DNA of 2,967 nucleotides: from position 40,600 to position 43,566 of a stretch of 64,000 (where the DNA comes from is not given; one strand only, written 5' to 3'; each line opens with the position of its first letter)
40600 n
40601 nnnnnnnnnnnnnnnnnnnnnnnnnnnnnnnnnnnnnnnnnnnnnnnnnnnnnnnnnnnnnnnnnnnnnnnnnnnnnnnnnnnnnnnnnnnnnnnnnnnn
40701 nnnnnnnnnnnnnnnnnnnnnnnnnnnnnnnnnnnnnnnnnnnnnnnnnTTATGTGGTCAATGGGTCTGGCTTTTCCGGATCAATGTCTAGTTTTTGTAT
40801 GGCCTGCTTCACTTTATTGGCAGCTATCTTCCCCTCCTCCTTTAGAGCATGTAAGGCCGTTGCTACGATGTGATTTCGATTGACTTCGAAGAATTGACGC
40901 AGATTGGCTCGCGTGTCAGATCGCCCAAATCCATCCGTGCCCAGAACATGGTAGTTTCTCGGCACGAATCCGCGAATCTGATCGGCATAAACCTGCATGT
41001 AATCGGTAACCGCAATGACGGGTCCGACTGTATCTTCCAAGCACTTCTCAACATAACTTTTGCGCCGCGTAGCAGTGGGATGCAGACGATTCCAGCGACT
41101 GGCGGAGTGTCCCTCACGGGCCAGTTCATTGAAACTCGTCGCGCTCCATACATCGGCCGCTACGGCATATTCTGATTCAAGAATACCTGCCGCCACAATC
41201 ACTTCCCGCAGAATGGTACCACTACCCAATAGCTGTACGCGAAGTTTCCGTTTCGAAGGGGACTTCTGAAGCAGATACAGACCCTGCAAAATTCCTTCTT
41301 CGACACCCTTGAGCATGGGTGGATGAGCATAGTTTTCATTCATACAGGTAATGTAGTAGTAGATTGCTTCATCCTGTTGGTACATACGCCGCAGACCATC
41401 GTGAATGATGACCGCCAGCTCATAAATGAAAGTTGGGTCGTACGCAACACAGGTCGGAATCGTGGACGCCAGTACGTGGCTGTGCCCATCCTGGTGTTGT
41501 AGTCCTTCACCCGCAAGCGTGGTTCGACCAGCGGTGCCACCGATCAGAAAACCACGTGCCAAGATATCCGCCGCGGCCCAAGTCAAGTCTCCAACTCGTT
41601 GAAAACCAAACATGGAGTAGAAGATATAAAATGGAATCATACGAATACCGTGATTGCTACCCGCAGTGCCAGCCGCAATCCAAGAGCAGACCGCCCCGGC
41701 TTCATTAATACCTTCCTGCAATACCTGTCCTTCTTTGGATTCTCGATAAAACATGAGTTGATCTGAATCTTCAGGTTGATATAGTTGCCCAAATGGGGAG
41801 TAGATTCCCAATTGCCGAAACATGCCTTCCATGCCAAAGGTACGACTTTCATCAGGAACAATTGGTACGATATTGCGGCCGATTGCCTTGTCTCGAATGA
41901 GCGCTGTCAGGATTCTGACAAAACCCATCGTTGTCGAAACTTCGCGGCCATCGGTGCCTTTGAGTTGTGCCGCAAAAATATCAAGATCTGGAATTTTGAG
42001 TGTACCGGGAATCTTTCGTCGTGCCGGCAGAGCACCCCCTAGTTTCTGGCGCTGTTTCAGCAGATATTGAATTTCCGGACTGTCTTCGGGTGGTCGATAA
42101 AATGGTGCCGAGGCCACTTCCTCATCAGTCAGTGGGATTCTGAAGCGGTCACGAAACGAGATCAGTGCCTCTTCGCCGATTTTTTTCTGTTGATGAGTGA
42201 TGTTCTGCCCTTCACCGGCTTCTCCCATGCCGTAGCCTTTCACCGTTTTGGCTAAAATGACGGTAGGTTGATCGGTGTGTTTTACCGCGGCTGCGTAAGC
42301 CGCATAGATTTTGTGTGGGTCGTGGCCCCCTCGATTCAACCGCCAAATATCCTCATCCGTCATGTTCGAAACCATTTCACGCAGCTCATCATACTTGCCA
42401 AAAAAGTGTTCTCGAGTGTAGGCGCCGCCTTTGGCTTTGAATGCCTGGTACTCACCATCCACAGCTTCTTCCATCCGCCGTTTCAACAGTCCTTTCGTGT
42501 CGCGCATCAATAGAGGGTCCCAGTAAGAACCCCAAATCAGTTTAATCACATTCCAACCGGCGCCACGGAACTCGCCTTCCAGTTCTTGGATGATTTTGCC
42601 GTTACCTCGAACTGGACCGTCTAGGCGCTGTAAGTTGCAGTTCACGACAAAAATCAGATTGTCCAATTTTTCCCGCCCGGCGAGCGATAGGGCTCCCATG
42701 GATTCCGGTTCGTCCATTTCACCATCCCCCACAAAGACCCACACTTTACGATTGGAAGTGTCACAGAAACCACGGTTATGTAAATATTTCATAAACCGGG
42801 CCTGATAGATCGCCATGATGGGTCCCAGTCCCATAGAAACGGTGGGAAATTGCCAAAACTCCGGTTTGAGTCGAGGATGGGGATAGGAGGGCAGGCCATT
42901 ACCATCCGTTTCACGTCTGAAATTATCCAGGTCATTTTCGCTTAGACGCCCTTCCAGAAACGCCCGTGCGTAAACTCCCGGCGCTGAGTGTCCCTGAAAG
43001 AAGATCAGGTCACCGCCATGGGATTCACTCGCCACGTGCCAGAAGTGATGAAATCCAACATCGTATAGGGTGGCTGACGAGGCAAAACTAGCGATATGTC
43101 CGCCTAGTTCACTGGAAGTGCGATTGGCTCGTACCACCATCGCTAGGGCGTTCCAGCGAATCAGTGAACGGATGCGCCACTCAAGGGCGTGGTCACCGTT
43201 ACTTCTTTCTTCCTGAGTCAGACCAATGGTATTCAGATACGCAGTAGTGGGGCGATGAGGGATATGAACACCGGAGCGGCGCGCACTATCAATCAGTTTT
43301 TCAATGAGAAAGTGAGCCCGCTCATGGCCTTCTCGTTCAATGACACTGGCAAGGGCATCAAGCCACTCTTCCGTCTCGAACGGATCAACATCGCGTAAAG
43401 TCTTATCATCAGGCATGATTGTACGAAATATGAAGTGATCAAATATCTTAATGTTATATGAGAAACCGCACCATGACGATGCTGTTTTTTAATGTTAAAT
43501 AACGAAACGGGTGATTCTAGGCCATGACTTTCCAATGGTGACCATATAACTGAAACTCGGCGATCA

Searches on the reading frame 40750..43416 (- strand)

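Call 48: search_protein_families(library=pfam, proteins=[window:40750-43416:-], max_evalue=0.00001)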
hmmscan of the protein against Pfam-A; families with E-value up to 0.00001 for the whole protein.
window:40750-43416:- (888 aa): 3 families
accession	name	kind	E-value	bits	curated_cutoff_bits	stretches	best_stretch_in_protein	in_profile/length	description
PF17831.6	PDH_E1_M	-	2.9e-108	360.9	23.2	1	473-699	1-229/229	Pyruvate dehydrogenase E1 component middle domain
PF22613.1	Transketolase_C_1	-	1.1e-23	84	27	1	712-845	1-112/113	Transketolase-like TK C-terminal domain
PF00456.26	Transketolase_N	-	7.9e-16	58.4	22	1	139-292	60-212/334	Transketolase, thiamine diphosphate binding domain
